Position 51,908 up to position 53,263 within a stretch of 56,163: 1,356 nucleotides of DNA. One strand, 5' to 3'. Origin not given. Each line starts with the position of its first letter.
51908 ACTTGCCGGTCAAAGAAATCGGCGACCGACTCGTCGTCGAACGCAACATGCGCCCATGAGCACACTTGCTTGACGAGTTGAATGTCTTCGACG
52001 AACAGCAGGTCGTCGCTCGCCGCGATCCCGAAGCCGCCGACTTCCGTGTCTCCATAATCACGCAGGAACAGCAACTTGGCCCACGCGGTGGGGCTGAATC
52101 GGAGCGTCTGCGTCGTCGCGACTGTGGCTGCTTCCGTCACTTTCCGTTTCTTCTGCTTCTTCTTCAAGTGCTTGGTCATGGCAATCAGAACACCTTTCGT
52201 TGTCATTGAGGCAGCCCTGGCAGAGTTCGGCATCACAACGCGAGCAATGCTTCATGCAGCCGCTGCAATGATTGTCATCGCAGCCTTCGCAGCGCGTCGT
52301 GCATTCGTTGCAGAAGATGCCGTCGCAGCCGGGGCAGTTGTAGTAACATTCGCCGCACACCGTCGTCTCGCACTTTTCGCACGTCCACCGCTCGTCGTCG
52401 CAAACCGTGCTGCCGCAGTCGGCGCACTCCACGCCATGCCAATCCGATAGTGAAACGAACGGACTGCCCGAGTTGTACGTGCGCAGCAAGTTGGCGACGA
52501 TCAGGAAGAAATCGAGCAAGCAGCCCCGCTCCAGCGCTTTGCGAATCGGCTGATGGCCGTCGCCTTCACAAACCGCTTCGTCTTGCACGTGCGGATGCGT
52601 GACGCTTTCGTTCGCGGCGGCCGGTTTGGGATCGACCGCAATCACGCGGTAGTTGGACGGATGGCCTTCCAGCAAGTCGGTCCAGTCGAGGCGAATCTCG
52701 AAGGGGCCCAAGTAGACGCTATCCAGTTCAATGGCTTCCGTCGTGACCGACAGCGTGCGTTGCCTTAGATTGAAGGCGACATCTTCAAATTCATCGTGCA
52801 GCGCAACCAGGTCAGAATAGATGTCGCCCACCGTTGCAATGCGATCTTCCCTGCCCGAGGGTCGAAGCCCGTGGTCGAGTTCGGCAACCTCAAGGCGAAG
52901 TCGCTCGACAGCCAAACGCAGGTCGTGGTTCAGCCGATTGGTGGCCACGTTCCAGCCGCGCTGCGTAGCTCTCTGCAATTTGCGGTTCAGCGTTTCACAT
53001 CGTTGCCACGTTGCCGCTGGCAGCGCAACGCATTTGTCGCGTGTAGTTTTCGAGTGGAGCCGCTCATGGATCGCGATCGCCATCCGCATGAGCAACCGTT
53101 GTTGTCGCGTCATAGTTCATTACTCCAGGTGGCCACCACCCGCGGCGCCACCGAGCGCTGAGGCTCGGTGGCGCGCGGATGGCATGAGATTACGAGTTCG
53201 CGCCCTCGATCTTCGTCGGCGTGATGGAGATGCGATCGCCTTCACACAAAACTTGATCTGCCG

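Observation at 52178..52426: E2-like protein carries a 21-cysteine, ten-CxxC repeat domain (possible built-in E3/RING-like or substrate-recognition module)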

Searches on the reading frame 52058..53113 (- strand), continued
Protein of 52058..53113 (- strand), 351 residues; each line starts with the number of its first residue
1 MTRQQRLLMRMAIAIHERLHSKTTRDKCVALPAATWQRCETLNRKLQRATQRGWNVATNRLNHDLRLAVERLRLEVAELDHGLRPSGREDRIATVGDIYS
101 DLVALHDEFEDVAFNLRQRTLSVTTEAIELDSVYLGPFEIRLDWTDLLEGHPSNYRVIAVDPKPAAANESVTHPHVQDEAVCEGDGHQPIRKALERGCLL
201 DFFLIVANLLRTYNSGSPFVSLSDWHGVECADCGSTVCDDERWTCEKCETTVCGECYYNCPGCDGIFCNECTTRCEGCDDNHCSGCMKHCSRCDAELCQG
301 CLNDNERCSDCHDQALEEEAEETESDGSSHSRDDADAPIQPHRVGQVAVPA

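Call 47: find_encoding_contigs(protein=P0085, flank=10000, max_places=1)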
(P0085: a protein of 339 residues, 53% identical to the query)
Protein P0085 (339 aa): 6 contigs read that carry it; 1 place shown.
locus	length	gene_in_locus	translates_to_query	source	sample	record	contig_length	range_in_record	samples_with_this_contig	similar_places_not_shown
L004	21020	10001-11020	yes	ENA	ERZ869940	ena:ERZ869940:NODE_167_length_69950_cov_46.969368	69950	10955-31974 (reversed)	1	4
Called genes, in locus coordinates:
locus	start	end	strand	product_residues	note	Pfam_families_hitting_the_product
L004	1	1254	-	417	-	-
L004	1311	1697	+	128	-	-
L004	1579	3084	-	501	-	PF00239:Resolvase, PF07508:Recombinase, PF13408:Zn_ribbon_recom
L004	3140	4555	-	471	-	-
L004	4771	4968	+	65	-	-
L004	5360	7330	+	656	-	PF00239:Resolvase, PF07508:Recombinase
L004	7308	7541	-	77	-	-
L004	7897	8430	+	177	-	-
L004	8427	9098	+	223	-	-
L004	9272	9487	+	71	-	-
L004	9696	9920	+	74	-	PF02597:ThiS (weak)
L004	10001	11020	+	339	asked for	-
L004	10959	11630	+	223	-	-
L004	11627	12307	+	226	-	PF00899:ThiF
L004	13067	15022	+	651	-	PF08282:Hydrolase_3 (faint)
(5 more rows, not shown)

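Call 57: find_related_loci(query=A1, collection=genome_contigs, flank=8000)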
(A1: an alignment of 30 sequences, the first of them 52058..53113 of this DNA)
Query A1 (351 aa) in genome_contigs; peptide patterns used: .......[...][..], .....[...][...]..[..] (x = any residue, [..] = any of these).
76 stretches matched a pattern; 72 encode a relative of the query (tblastn E <= 1e-3); 72 distinct loci.
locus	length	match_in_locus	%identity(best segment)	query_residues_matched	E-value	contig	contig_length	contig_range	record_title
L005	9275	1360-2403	87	1-351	0e+0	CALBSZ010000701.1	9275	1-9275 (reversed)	MAG TPA_asm: uncultured Planctomycetaceae bacterium isolate SRR7515931_bin.40_CONCOCT_v1.1_MAG genome assembly, contig:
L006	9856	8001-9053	85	1-351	0e+0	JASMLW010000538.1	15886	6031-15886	MAG: Pirellulaceae bacterium isolate Arabian9_MAG_5 c_000001501097, whole genome shotgun sequence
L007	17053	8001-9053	85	1-351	0e+0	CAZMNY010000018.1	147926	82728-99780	MAG TPA_asm: uncultured Pirellulaceae bacterium isolate SRP077602_co7_198 genome assembly, contig: NODE_205_length_14792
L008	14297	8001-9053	85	1-351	0e+0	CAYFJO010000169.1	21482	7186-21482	MAG TPA_asm: uncultured Pirellulaceae bacterium isolate ERP003628_co1_109 genome assembly, contig: NODE_1025_length_2148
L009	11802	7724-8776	68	1-351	7e-154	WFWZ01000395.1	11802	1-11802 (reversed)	MAG: Planctomycetaceae bacterium isolate S141_3 k151_78514, whole genome shotgun sequence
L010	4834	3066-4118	58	1-351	7e-136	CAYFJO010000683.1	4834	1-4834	MAG TPA_asm: uncultured Pirellulaceae bacterium isolate ERP003628_co1_109 genome assembly, contig: NODE_17041_length_483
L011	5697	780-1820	55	1-349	8e-127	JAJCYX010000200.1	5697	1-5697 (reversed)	MAG: Chloroflexota bacterium isolate OFTM176 OFTM176_199, whole genome shotgun sequence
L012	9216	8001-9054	69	1-351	3e-124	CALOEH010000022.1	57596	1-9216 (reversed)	MAG: uncultured Planctomycetia bacterium isolate LOGT_bin.0207 genome assembly, contig: contig_9425, whole genome shotgu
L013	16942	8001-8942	57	33-351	2e-122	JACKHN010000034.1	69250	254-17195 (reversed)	MAG: Planctomycetaceae bacterium isolate HK-STAS-PLAN-19 HK-STAS-PLAN-19_34, whole genome shotgun sequence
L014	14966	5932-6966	55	1-338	8e-122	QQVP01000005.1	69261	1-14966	MAG: Planctomycetota bacterium isolate MB_PLM_2 c_000000000087, whole genome shotgun sequence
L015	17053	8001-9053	54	1-351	2e-121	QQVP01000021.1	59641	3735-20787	MAG: Planctomycetota bacterium isolate MB_PLM_2 c_000000000103, whole genome shotgun sequence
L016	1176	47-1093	53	1-351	3e-132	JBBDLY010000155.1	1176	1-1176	MAG: Pirellulales bacterium isolate LejiaA_61_12 Lejia_A_172548_length_1176_cov_6, whole genome shotgun sequence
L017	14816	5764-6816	55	1-351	2e-119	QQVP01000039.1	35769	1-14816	MAG: Planctomycetota bacterium isolate MB_PLM_2 c_000000000162, whole genome shotgun sequence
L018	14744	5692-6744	55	1-351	2e-119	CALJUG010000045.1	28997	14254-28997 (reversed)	MAG TPA_asm: uncultured bacterium isolate SRR7515932_bin.73_CONCOCT_v1.1_MAG genome assembly, contig: ERZ869940.887, who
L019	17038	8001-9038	52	1-351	3e-117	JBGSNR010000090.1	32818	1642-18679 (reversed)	MAG: Pirellulaceae bacterium isolate JTS-AC260 k141_2051779, whole genome shotgun sequence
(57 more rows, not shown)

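Call 63: search_protein_families(library=phrogs, proteins=[window:52058-53113:-], max_evalue=0.01)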
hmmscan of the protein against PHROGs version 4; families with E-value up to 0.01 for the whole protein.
window:52058-53113:- (351 aa): 0 families

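Call 64: find_related_loci(query=A1, collection=viral_contigs, flank=10000)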
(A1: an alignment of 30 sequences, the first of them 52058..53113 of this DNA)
Query A1 (351 aa) in viral_contigs; peptide patterns used: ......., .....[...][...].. (x = any residue, [..] = any of these).
18 stretches matched a pattern; 1 encode a relative of the query (tblastn E <= 1e-3); 1 distinct loci.
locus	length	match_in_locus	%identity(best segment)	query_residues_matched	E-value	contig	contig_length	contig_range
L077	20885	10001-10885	31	117-310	1e-24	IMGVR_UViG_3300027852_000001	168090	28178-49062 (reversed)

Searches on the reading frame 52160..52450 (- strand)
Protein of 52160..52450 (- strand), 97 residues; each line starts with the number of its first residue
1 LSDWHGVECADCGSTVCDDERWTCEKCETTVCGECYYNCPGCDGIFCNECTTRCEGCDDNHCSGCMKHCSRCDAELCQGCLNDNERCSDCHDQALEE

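Call 43: predict_structure(alignment_id=A2)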
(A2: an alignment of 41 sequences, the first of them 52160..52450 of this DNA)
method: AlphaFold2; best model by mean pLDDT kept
length: 97 residues; sequences in the alignment: 41
mean_pLDDT: 85.5   pTM: 0.65
mean pLDDT of the five models: 85.5, 85.4, 84.6, 84.4, 82.9
residues with pLDDT >= 90: 47; 70-90: 39; 50-70: 7; < 50: 4
segments of 3 or more residues with pLDDT < 50: 1-3
pLDDT, mean of each block of 10 residues (from residue 1): 70 86 92 92 92 92 91 90 83 60
secondary structure, 60 per line:
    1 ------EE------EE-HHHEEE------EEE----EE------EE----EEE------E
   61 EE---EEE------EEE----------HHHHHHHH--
elements in order: E21-23 E30-32 E51-53 E60-62 E66-68 E75-77 H88-95

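Call 48: fold_search(model_id=the predicted structure, library=pdb)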
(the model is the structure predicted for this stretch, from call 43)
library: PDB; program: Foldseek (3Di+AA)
matches with E <= 10: 475; with E <= 0.001: 0
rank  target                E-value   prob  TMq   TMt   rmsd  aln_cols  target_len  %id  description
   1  2ysm_MODEL_1_A        1.8e-02  0.92  0.36  0.33  10.3       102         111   24  Solution structure of the second and third PHD domain from Histone-lysine N-methyltransferase 2C (KMT2C/MLL3) (released 2007-10-09)
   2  5u2j_B                4.0e-02  0.75  0.32  0.30  10.3       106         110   21  MORF double PHD finger (DPF) in complex with histone H3K14bu (released 2017-04-12)
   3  9atn_MODEL_1_A        4.6e-02  0.80  0.36  0.35   9.5        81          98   23  NMR structure of the MLL4 PHD2/3 fingers in complex with ASXL2 (released 2024-06-19)
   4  9vno_A                5.2e-02  0.85  0.36  0.30   9.6       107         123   17  The crystal structure of the Ehd3 tandem PHD-H3K4me1 complex. (released 2026-02-04)
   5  5u2j_A                5.6e-02  0.69  0.33  0.29  10.2       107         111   21  MORF double PHD finger (DPF) in complex with histone H3K14bu (released 2017-04-12)
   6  7d2t_B                5.6e-02  0.38  0.26  0.20  11.2       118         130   19  Crystal structure of Rsu1/PINCH1_LIM45C complex (released 2021-02-24)
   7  7d2t_D                6.0e-02  0.33  0.26  0.21  11.6       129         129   18  Crystal structure of Rsu1/PINCH1_LIM45C complex (released 2021-02-24)
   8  2xjy_A                6.8e-02  0.35  0.30  0.24  10.0       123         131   16  Crystal structure of the LMO2:LDB1-LID complex, P21 crystal form (released 2010-07-21)
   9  2dkt_MODEL_1_A        6.8e-02  0.28  0.22  0.16  10.0        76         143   24  Solution structure of the CHY zinc finger domain of the RING finger and CHY zinc finger domain-containing prot (released 2006-10-14)
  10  5b76_A                8.2e-02  0.41  0.30  0.25  10.8       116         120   20  Crystal structure of MOZ double PHD finger domain in complex with histone H3 crotonylation at K14 (released 2016-10-26)
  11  3mmk_A                8.8e-02  0.18  0.23  0.15  12.2       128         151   16  The structural basis for partial redundancy in a class of transcription factors, the lim-homeodomain proteins, in neur (released 2011-07-13)
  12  2yqm_MODEL_1_A        9.4e-02  0.38  0.30  0.32  15.6        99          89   21  Solution structure of the FYVE domain in zinc finger FYVE domain-containing protein 12 (released 2007-10-02)
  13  9y6s_4L               9.4e-02  0.21  0.24  0.20  15.0       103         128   16  96-nm repeat of the Leishmania tarentolae doublet microtubule (released 2025-12-17)
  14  2xjz_D                9.4e-02  0.21  0.23  0.18  12.0       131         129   15  Crystal structure of the LMO2:LDB1-LID complex, C2 crystal form (released 2010-07-21)
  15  7o4k_6                1.1e-01  0.38  0.28  0.09  16.8       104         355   16  Yeast TFIIH in the contracted state within the pre-initiation complex (released 2021-06-16)
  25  1joc_A                2.2e-01  0.97  0.37  0.30   3.1        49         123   26  EEA1 homodimer of C-terminal FYVE domain bound to inositol 1,3-diphosphate (released 2001-12-28)
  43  2zet_C                3.4e-01  0.97  0.39  0.28   2.3        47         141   28  Crystal structure of the small GTPase Rab27B complexed with the Slp homology domain of Slac2-a/melanophilin (released 2008-09-30)
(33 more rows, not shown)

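Call 60: search_solved_structures(query=A2, max_evalue=1, show_alignments=4)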
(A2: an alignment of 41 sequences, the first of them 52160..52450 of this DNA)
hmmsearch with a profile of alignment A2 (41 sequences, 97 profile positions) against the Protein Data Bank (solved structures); distinct sequences matched with E-value up to 1: 15.
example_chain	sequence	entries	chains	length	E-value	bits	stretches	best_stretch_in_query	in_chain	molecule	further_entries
2ffw_A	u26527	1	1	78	0.0017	21.7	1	14-53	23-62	Midline-1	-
6w9n_A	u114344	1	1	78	0.0064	19.8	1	17-73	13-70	WD repeat and FYVE domain-containing protein 3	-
2ecy_A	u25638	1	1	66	0.013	18.9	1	17-68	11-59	TNF receptor-associated factor 3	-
2jun_A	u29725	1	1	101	0.019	18.3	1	38-68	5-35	Midline-1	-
9h1o_C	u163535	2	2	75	0.025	17.9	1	8-44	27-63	Rho guanine nucleotide exchange factor 2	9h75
1zbd_B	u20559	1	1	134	0.065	16.6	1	28-85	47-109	RABPHILIN-3A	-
2k16_A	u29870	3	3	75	0.15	15.5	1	19-70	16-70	Transcription initiation factor TFIID subunit 3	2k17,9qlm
9jta_C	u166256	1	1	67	0.16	15.3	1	35-67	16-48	E3 ubiquitin-protein ligase RNF213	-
5lme_A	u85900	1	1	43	0.22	14.9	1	22-57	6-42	piggyBac transposase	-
1z60_A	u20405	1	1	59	0.24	14.8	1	3-42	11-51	TFIIH basal transcription factor complex p44 subunit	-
1weo_A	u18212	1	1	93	0.26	14.6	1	8-53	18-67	cellulose synthase, catalytic subunit (IRX3)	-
6e83_B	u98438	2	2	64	0.3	14.5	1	5-43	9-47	ZZ-type zinc finger-containing protein 3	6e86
2a20_A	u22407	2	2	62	0.48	13.8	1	17-66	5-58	Regulating synaptic membrane exocytosis protein 2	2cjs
7bbd_B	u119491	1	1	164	0.65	13.4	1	30-67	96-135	Polyubiquitin-B,E3 ubiquitin-protein ligase TRIM21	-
6s53_B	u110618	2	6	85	0.71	13.3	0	30-67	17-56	E3 ubiquitin-protein ligase TRIM21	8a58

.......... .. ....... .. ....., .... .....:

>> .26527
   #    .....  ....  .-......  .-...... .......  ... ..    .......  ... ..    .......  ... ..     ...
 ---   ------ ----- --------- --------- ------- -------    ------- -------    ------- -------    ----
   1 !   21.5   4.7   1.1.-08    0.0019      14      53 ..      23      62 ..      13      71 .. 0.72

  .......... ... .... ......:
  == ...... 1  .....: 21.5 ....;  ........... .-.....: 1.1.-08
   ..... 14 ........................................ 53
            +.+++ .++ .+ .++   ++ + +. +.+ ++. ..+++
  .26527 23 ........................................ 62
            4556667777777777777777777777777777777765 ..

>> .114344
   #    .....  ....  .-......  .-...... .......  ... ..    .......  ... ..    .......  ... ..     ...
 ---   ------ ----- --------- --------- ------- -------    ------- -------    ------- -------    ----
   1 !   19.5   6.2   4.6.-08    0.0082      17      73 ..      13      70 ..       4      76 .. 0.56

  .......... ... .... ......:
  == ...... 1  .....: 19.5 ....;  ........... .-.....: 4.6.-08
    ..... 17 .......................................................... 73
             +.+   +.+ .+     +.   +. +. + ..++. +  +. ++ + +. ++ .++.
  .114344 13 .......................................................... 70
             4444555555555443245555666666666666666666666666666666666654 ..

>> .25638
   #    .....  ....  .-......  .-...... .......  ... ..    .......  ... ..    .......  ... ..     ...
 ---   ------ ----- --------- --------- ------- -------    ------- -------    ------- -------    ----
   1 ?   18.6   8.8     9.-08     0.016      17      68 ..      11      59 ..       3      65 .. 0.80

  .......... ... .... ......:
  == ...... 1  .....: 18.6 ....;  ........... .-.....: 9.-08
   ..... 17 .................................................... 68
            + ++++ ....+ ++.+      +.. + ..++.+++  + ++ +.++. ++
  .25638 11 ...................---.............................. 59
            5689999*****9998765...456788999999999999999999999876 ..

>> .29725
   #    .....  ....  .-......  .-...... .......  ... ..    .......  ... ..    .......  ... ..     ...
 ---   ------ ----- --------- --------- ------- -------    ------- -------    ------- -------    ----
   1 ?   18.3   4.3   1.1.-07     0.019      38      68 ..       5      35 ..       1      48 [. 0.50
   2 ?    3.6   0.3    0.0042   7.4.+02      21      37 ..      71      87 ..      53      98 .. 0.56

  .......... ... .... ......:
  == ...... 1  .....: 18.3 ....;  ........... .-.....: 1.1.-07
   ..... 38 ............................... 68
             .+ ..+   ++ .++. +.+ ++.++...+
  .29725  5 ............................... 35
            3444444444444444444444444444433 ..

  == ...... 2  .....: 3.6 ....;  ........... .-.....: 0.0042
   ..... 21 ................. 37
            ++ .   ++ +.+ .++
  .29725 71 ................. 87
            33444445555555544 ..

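Call 72: fold_search(model_id=the predicted structure, library=viral)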
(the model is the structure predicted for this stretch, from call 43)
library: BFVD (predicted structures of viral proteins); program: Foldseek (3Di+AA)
matches with E <= 10: 998; with E <= 0.001: 10
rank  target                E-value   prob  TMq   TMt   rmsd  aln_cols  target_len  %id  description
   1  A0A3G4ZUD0            8.6e-06  1.00  0.46  0.11   9.5       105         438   17  Uncharacterized protein [Edafosvirus sp.]
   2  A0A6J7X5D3            2.9e-05  1.00  0.58  0.18   5.3       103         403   20  Amidoligase enzyme [uncultured Caudovirales phage]
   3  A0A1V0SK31            1.1e-04  1.00  0.70  0.26   2.4        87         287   23  Uncharacterized protein [Klosneuvirus KNV1]
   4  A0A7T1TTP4            1.5e-04  1.00  0.45  0.10   6.2       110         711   14  Uncharacterized protein [Vibrio phage vB_VpP_DE17]
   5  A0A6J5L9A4            1.7e-04  1.00  0.59  0.44   6.8       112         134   23  Uncharacterized protein [uncultured Caudovirales phage]
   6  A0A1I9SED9            3.0e-04  1.00  0.54  0.11   5.1        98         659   13  Uncharacterized protein [Klebsiella phage vB_KpnP_KpV48]
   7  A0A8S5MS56            6.9e-04  1.00  0.51  0.36   5.0        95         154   16  Prokaryotic metallothionein [Podoviridae sp. ctwV53]
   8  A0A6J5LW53            8.4e-04  1.00  0.47  0.12   5.7       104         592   19  Uncharacterized protein [uncultured Caudovirales phage]
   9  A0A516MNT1            9.0e-04  1.00  0.52  0.16   2.6        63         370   11  (no name in the UniProt tables at hand)
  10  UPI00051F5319         9.6e-04  0.95  0.27  0.12  17.0       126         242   15  (no name look-up for this kind of identifier)
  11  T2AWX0                1.2e-03  0.93  0.27  0.16  17.4       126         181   15  (no name in the UniProt tables at hand)
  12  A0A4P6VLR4            1.2e-03  1.00  0.45  0.43   8.0        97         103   23  Uncharacterized protein (Fragment) [Mimivirus LCMiAC02]
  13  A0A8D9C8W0            1.4e-03  1.00  0.54  0.13   4.0        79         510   10  Uncharacterized protein [uncultured marine phage]
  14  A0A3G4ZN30            1.5e-03  0.47  0.16  0.03  20.7       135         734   16  RING finger protein 166-like protein [Terrestrivirus sp.]
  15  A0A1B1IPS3            1.7e-03  1.00  0.44  0.13   5.6       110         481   19  (no name in the UniProt tables at hand)
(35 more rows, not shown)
